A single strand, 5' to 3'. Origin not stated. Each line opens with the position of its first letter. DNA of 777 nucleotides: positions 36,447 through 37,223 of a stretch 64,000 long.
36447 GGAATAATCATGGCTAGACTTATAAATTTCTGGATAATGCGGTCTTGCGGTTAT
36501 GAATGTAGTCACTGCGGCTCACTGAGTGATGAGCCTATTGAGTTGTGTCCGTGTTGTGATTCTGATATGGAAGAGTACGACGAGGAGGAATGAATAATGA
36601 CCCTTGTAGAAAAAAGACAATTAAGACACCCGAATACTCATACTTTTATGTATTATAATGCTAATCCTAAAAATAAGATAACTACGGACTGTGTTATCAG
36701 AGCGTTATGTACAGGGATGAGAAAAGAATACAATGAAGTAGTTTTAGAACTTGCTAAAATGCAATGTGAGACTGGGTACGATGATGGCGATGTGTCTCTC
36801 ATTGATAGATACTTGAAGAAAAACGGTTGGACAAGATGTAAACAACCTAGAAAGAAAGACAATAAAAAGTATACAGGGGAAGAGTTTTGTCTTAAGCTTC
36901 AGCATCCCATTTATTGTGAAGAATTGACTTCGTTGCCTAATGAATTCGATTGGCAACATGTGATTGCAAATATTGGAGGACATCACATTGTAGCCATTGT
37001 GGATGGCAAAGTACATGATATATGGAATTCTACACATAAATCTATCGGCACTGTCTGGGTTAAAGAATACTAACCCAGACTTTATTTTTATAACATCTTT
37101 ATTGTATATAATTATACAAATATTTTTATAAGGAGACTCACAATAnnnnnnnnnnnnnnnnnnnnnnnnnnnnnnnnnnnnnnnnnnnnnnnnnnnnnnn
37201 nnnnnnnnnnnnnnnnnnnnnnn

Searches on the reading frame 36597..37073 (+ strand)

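Call 42: search_protein_families(library=phrogs, proteins=[window:36597-37073:+], max_evalue=0.00001)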
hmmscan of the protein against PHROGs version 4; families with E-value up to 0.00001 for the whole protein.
window:36597-37073:+ (158 aa): 2 families
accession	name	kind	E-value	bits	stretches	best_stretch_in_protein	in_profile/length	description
phrog_3754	-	unknown function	2.9e-14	54.6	1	17-99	8-103/145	-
phrog_15863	-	unknown function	4.4e-06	27.2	0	16-77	2-63/312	-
